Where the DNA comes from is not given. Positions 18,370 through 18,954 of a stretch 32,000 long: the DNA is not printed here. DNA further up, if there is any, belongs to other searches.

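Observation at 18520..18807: Tandem desulforedoxin protein translationally coupled to nuoH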

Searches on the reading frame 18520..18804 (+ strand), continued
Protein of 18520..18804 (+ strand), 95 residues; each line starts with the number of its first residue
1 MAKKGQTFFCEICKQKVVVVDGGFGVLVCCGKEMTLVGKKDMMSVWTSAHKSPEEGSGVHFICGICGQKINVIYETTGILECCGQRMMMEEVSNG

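Call 23: search_protein_representatives(protein=window:18520-18804:+)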
Query: 95 residues. Proteins with E-value up to 0.001 (for the whole library): 45; up to 1e-10: 2; up to 1e-30: 1. The best 45 are listed.
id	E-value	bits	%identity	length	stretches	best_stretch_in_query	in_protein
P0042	2.0e-32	127.4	67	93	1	1-90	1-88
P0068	6.0e-11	58.6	58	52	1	42-91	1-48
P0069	2.4e-07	47.0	35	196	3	4-84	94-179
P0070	3.1e-07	46.7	36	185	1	7-87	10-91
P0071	1.3e-06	44.7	46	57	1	2-51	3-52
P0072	3.1e-06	43.4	41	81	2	1-38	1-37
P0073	3.3e-06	43.4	31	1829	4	52-94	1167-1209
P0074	4.6e-06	42.9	65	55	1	1-37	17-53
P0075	5.3e-06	42.7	55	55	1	1-40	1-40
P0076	5.3e-06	42.7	35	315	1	1-89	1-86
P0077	1.7e-05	41.1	56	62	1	2-37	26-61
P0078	1.9e-05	40.9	47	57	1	1-51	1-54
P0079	2.8e-05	40.4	48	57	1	4-45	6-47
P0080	5.7e-05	39.4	50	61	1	1-42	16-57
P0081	8.6e-05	38.8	58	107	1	2-37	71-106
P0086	1.1e-04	38.5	40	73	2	3-35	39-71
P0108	6.9e-04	35.9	40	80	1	5-92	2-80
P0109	7.8e-04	35.8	41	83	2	5-35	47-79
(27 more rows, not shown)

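Call 25: predict_structure(alignment_id=A1)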
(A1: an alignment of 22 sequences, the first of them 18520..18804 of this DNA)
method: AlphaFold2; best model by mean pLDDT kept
length: 95 residues; sequences in the alignment: 22
mean_pLDDT: 82.4   pTM: 0.73
mean pLDDT of the five models: 82.4, 77.2, 75.7, 75.4, 74.6
residues with pLDDT >= 90: 33; 70-90: 49; 50-70: 10; < 50: 3
segments of 3 or more residues with pLDDT < 50: 93-95
pLDDT, mean of each block of 10 residues (from residue 1): 88 89 89 85 74 78 91 76 89 46
secondary structure, 60 per line:
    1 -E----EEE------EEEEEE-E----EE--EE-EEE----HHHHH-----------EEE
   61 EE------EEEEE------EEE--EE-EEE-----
elements in order: E7-9 E16-21 E35-37 H42-46 E58-62 E69-73 E80-82 E88-90
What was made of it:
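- On Desulforedoxin / Desulfoferrodoxin N-terminal domain (Pfam PF06397, TIGR00319): AF2 model with pLDDT 82 (call 25).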

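Call 29: fold_search(model_id=the predicted structure, library=pdb)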
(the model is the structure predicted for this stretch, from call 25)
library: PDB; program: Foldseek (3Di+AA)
matches with E <= 10: 94; with E <= 0.001: 0
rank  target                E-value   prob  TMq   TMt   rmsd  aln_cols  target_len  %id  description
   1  2ji2_B                8.6e-02  0.75  0.39  0.30  15.5       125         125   18  X-ray structure of E114A mutant of superoxide reductase from Desulfoarculus baarsii in the native, reduced form (released 2007-05-01)
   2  1dxg_A                1.1e-01  1.00  0.37  0.97   0.5        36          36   44  CRYSTAL STRUCTURE OF DESULFOREDOXIN FROM DESULFOVIBRIO GIGAS AT 1.8 A RESOLUTION (released 1997-11-12)
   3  1vzg_A                2.0e-01  0.57  0.39  0.30  12.7       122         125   19  Structure of superoxide reductase bound to ferrocyanide and active site expansion upon X-ray induced photoreduction (released 2004-08-27)
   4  2ji2_A                3.2e-01  0.60  0.44  0.33  13.2       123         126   19  X-ray structure of E114A mutant of superoxide reductase from Desulfoarculus baarsii in the native, reduced form (released 2007-05-01)
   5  2ji1_A                3.9e-01  0.41  0.40  0.30  13.3       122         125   19  X-ray structure of wild-type superoxide reductase from Desulfoarculus baarsii (released 2007-05-01)
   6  1dfx                  1.7e+00  0.41  0.41  0.31  10.9        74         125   23  DESULFOFERRODOXIN FROM DESULFOVIBRIO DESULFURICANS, ATCC 27774 (released 1998-10-14)
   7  4jfh_E                2.2e+00  0.03  0.18  0.10  11.5        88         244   15  High Affinity alpha24-beta17 T Cell Receptor for A2 HLA-Melanoma peptide complex (released 2013-05-29)
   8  3k8w                  2.4e+00  0.04  0.22  0.09  10.4        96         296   10  Crysatl structure of a bacterial cell-surface flagellin N20C45 (released 2010-10-06)
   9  7qoj_F                2.5e+00  0.04  0.20  0.12  11.2        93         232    8  Tail barrel assembly of the phicrAss001 virion with C12 symmetry imposed (released 2023-03-29)
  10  4rmv                  2.5e+00  0.02  0.18  0.18  11.6       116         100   11  Crystal structure of the D76H Beta-2 Microglobulin mutant (released 2015-11-18)
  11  3h2y                  2.6e+00  0.06  0.25  0.10  12.7       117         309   13  Crystal structure of YqeH GTPase from Bacillus anthracis with dGDP bound (released 2009-06-16)
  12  5co7_C                2.6e+00  0.04  0.22  0.21  11.2        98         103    8  E. coli MazF form III (released 2016-04-06)
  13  8zwe_A                2.6e+00  0.02  0.15  0.08  16.7        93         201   11  Cryo-EM structure of MRCoV RBD in complex with mink ACE2 (released 2025-03-12)
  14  3rbs                  2.8e+00  0.07  0.29  0.16  11.5       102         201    9  Crystal structure of the myomesin domains 10 and 11 (released 2012-03-07)
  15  4fxl                  2.8e+00  0.03  0.21  0.20  11.1       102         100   10  Crystal structure of the D76N Beta-2 Microglobulin mutant (released 2012-08-15)
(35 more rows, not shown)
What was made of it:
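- On Desulforedoxin / Desulfoferrodoxin N-terminal domain (Pfam PF06397, TIGR00319): Foldseek against 1dxg_A gives TMt 0.97 and rmsd 0.5 Å over 36 residues (call 29).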

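Call 32: list_cluster_members(proteins=[P0001])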
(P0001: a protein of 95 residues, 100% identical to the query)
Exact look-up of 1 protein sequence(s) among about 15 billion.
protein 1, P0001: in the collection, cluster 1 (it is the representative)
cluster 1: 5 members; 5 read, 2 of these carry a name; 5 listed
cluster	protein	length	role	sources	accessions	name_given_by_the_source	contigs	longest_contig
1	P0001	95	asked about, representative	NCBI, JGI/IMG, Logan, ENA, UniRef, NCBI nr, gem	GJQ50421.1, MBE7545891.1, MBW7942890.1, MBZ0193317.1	hypothetical protein KsCSTR_45590 [Candidatus Kuenenia stuttgartiensis] | Desulfoferrodoxin N-terminal domain-containing protein n=1 Tax=Kuenenia stuttgartiensis ... | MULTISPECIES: hypothetical protein [Kuenenia]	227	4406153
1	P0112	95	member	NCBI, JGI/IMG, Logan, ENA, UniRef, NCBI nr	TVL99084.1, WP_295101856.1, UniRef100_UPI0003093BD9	hypothetical protein [uncultured Candidatus Kuenenia sp.] | desulfoferrodoxin-like iron-binding protein | hypothetical protein n=1 Tax=uncultured Candidatus Kuenenia sp. TaxID=1048336 ...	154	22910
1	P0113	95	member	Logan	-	-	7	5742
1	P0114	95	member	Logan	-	-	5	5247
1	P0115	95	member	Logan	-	-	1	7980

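Call 34: find_homologous_proteins(query=L005:4582-5952:+, max_evalue=1e-60)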
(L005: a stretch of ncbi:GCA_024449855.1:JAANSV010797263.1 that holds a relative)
Query L005:4582-5952:+ (457 aa): 150 proteins with E <= 1e-60 among 8000 candidates; the best 120 are listed.
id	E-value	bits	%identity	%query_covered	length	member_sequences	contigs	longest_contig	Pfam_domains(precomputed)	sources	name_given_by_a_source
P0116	0.0e+0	1028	100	100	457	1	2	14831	PF07992.21,PF00070.34,PF18267.8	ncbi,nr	ncbi:MAG: FAD-dependent oxidoreductase [Planctomycetes bacterium]|nr:FAD-dependent oxidoreductase [P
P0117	3.3e-246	835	81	100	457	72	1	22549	PF07992.21,PF00070.34,PF03486.21,PF18267.8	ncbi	-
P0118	1.2e-244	830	80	100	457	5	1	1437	PF07992.21,PF00070.34,PF03486.21,PF18267.8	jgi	jgi:NAD(P)H-nitrite reductase large subunit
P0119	1.5e-244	830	80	100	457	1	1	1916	PF07992.21,PF00070.34,PF18267.8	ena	-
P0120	1.7e-243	826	80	100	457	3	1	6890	PF07992.21,PF00070.34,PF03486.21,PF18267.8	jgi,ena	-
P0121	6.7e-242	821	79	100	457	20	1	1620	PF21344.4,PF07992.21,PF00070.34,PF03486.21,PF18267.8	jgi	jgi:NAD(P)H-nitrite reductase large subunit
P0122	2.2e-240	816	78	100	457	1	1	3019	PF21344.4,PF07992.21,PF00070.34,PF03486.21,PF18267.8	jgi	-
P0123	5.3e-240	815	79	100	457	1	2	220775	PF21344.4,PF07992.21,PF00070.34,PF03486.21,PF18267.8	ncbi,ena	-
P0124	3.2e-239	812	78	100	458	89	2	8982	PF07992.21,PF00070.34,PF03486.21,PF18267.8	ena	-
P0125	1.1e-234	797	77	100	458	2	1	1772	PF07992.21,PF00070.34,PF13738.13,PF03486.21,PF18267.8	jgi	-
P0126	5.8e-234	795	77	100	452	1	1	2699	PF07992.21,PF00070.34,PF03486.21,PF18267.8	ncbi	-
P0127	6.2e-234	795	77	100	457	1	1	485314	PF21344.4,PF07992.21,PF00070.34,PF03486.21,PF18267.8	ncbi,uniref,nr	ncbi:hypothetical protein SCALIN_C28_0044 [Candidatus Scalindua japonica]|uniref:NAD(FAD)-dependent 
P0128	1.3e-233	794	77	100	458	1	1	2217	PF07992.21,PF00070.34,PF18267.8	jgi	-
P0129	1.4e-231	787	75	100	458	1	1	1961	PF07992.21,PF00070.34,PF03486.21,PF18267.8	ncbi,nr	ncbi:MAG: FAD-dependent oxidoreductase [Gammaproteobacteria bacterium]|nr:FAD-dependent oxidoreducta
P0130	2.4e-230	783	75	100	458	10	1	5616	PF07992.21,PF00070.34,PF03486.21,PF18267.8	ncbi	-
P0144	5.1e-211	719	70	100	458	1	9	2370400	PF21344.4,PF07992.21,PF00070.34,PF03486.21,PF18267.8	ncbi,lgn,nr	ncbi:MAG: hypothetical protein D8M57_09800 [Candidatus Scalindua sp. AMX11]|nr:MAG: hypothetical pro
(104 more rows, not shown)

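Call 35: find_encoding_contigs(protein=P0144, flank=5000, max_places=2)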
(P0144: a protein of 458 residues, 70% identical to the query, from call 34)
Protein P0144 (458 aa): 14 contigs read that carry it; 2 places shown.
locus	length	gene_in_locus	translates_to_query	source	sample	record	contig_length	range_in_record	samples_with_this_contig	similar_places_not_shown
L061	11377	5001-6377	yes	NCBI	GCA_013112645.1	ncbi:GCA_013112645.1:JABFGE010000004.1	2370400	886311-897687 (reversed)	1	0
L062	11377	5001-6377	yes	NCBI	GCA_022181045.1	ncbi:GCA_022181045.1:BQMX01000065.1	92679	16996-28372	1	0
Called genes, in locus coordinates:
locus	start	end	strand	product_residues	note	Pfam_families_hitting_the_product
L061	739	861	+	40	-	PF07508:Recombinase (weak)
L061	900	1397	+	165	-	-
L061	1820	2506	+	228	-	PF00857:Isochorismatase (weak)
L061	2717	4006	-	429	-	PF00285:Citrate_synt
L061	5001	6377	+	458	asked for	PF03486:HI0933_like (faint), PF07992:Pyr_redox_2, PF00070:Pyr_redox, PF18267:Rubredoxin_C, PF21344:Zn_ribbon_LysW (weak)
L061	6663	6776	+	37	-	PF06397:Desulfoferrod_N (weak)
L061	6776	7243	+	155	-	PF09537:DUF2383 (faint), PF02915:Rubrerythrin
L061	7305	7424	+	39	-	PF06397:Desulfoferrod_N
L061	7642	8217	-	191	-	PF02276:CytoC_RC (faint), PF03264:Cytochrom_NNT (faint), PF22113:Mtrc-MtrF_II-IV_dom (faint), PF14522:Cytochrome_C7 (weak), PF14537:Cytochrom_c3_2 (faint)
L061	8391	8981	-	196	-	PF02525:Flavodoxin_2, PF03358:FMN_red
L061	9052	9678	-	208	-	PF11845:Tll0287-like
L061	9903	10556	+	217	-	PF07719:TPR_2 (faint), PF13176:TPR_7 (faint), PF09976:TPR_21 (weak), PF13424:TPR_12 (weak), PF14559:TPR_19 (faint), PF00515:TPR_1 (faint), PF13432:TPR_16, PF13432:TPR_16 (weak), +4 more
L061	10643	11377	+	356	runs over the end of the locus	PF01479:S4, PF00849:PseudoU_synth_2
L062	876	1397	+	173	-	-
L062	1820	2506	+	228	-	PF00857:Isochorismatase (weak)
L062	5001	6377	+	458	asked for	PF03486:HI0933_like (faint), PF07992:Pyr_redox_2, PF00070:Pyr_redox, PF18267:Rubredoxin_C, PF21344:Zn_ribbon_LysW (weak)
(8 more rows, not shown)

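Call 36: find_encoding_contigs(protein=P0127, flank=5000, max_places=2)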
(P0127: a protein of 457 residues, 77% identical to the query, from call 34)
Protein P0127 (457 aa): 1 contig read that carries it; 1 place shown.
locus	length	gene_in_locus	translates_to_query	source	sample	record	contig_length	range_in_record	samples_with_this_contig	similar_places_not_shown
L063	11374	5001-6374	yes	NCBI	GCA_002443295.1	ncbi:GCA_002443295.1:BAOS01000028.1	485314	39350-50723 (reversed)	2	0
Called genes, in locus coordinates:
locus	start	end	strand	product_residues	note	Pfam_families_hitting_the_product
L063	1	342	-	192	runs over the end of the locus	PF11845:Tll0287-like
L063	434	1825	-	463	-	PF00171:Aldedh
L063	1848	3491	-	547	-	PF02776:TPP_enzyme_N, PF00205:TPP_enzyme_M, PF02775:TPP_enzyme_C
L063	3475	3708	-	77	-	-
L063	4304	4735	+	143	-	PF01880:Desulfoferrodox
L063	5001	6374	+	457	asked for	PF03486:HI0933_like (faint), PF07992:Pyr_redox_2, PF00070:Pyr_redox, PF18267:Rubredoxin_C, PF21344:Zn_ribbon_LysW (faint)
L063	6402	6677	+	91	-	PF06397:Desulfoferrod_N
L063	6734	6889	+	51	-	PF21349:RUBY_RBDX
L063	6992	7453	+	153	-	PF09537:DUF2383 (faint), PF02915:Rubrerythrin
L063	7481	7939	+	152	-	PF09537:DUF2383 (faint), PF02915:Rubrerythrin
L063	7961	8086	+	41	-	PF06397:Desulfoferrod_N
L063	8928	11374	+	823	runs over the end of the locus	PF00122:E1-E2_ATPase, PF00702:Hydrolase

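Call 39: find_homologous_proteins(query=L036:7302-8288:+, max_evalue=1e-120)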
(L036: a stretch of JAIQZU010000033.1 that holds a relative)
Query L036:7302-8288:+ (329 aa): 1657 proteins with E <= 1e-120 among 8000 candidates; the best 120 are listed.
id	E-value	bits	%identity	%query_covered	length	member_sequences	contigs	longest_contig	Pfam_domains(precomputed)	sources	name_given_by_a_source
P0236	2.3e-205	699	100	100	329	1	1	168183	PF00146.27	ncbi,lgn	-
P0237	9.5e-196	668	95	100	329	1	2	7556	PF00146.27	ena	-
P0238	1.3e-195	667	95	100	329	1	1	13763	PF00146.27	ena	-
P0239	7.7e-195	665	93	100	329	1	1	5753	PF00146.27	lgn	-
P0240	1.1e-194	664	92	100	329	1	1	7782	PF00146.27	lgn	-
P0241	1.4e-194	664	93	100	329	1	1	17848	PF00146.27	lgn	-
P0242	1.4e-194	664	93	100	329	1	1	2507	PF00146.27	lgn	-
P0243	2.0e-194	663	92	100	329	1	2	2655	PF00146.27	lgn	-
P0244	4.6e-194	662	92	100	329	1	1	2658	PF00146.27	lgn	-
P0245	5.0e-194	662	92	100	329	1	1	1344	PF00146.27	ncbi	-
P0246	5.3e-194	662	94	100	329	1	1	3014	PF00146.27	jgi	jgi:NADH-quinone oxidoreductase subunit H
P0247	6.4e-194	662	93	100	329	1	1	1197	PF00146.27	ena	-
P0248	8.5e-194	661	92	100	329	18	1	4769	PF00146.27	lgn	-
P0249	1.0e-192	658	92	100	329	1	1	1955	PF00146.27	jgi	jgi:NADH-quinone oxidoreductase subunit H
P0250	1.5e-192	657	92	100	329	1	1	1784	PF00146.27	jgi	jgi:NADH-quinone oxidoreductase subunit H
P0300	1.8e-186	637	89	100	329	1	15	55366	PF00146.27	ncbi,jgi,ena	jgi:NADH-quinone oxidoreductase subunit H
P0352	3.0e-179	614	83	100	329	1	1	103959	PF00146.27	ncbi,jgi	ncbi:MAG: NADH-quinone oxidoreductase subunit NuoH [Planctomycetota bacterium]|jgi:NADH-quinone oxid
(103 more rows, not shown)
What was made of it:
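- Tried and rejected: Finding the nuo operon of S. japonica through a NuoH protein search: the hit list was saturated by close, unnamed Scalindua sequences (call 39).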

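Call 40: find_encoding_contigs(protein=P0300, flank=3500, max_places=4)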
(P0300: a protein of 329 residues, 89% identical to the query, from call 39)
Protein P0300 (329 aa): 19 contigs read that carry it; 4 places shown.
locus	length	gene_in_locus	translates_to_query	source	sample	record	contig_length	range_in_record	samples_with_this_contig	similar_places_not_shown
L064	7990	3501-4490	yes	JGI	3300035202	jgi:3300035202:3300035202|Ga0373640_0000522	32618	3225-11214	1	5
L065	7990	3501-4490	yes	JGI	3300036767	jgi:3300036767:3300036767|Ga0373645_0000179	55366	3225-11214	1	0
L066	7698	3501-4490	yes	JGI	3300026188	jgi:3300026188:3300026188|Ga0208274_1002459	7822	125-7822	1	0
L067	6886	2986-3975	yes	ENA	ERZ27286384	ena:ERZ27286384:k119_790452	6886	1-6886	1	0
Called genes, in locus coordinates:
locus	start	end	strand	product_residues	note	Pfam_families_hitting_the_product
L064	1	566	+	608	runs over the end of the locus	PF01512:Complex1_51K, PF10531:SLBB (weak), PF10589:NADH_4Fe-4S, PF00037:Fer4 (weak), PF12838:Fer4_7 (weak), PF13187:Fer4_9 (weak), PF13237:Fer4_10 (weak)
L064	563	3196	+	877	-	PF13510:Fer2_4, PF10588:NADH-G_4Fe-4S_3, PF12838:Fer4_7, PF13237:Fer4_10, PF22117:Fer4_Nqo3, PF04879:Molybdop_Fe4S4, PF00384:Molybdopterin, PF01568:Molydop_binding, +5 more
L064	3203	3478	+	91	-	PF06397:Desulfoferrod_N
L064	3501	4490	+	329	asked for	PF00146:NADHdh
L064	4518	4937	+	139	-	PF13183:Fer4_8 (faint), PF13534:Fer4_17 (faint), PF14697:Fer4_21 (weak), PF25160:LdpA_Fe-S-bd (faint), PF13237:Fer4_10, PF12838:Fer4_7, PF13187:Fer4_9, PF00037:Fer4, +3 more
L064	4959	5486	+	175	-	PF00499:Oxidored_q3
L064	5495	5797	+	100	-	PF00420:Oxidored_q2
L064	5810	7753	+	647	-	PF00662:Proton_antipo_N, PF00361:Proton_antipo_M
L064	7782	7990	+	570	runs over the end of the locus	PF00361:Proton_antipo_M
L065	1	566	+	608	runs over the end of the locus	PF01512:Complex1_51K, PF10531:SLBB (weak), PF10589:NADH_4Fe-4S, PF00037:Fer4 (weak), PF13187:Fer4_9 (weak), PF13237:Fer4_10 (weak)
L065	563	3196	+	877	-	PF00111:Fer2, PF13510:Fer2_4, PF10588:NADH-G_4Fe-4S_3, PF12838:Fer4_7, PF13237:Fer4_10, PF22117:Fer4_Nqo3, PF04879:Molybdop_Fe4S4, PF00384:Molybdopterin, +5 more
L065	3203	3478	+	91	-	PF06397:Desulfoferrod_N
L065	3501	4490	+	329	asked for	PF00146:NADHdh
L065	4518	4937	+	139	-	PF13183:Fer4_8 (faint), PF13534:Fer4_17 (faint), PF14697:Fer4_21 (weak), PF25160:LdpA_Fe-S-bd (faint), PF13237:Fer4_10, PF12838:Fer4_7, PF13187:Fer4_9, PF00037:Fer4, +3 more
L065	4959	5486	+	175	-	PF00499:Oxidored_q3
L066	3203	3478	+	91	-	PF06397:Desulfoferrod_N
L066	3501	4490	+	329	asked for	PF00146:NADHdh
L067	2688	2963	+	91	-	PF06397:Desulfoferrod_N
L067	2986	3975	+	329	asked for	PF00146:NADHdh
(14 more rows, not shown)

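Call 41: find_encoding_contigs(protein=P0352, flank=3500, max_places=3)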
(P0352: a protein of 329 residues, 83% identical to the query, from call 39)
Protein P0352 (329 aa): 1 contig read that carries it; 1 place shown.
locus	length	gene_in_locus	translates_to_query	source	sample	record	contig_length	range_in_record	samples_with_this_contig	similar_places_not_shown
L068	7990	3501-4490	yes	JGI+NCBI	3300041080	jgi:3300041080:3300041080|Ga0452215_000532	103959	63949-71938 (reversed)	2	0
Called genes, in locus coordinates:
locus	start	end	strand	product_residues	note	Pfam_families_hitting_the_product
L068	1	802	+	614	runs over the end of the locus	PF01512:Complex1_51K, PF10531:SLBB (weak), PF10589:NADH_4Fe-4S, PF00037:Fer4 (weak), PF13187:Fer4_9 (weak), PF13237:Fer4_10 (weak)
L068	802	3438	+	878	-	PF00111:Fer2 (weak), PF13510:Fer2_4, PF10588:NADH-G_4Fe-4S_3, PF12838:Fer4_7, PF22117:Fer4_Nqo3, PF04879:Molybdop_Fe4S4, PF00384:Molybdopterin, PF01568:Molydop_binding, +2 more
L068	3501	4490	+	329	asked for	PF00146:NADHdh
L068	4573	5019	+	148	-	PF13183:Fer4_8 (faint), PF13534:Fer4_17 (faint), PF13746:Fer4_18 (faint), PF14697:Fer4_21 (weak), PF13237:Fer4_10, PF12838:Fer4_7, PF13187:Fer4_9, PF00037:Fer4, +3 more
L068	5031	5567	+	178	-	PF00499:Oxidored_q3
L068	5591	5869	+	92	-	PF00420:Oxidored_q2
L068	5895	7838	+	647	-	PF00662:Proton_antipo_N, PF00361:Proton_antipo_M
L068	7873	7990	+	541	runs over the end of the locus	PF00361:Proton_antipo_M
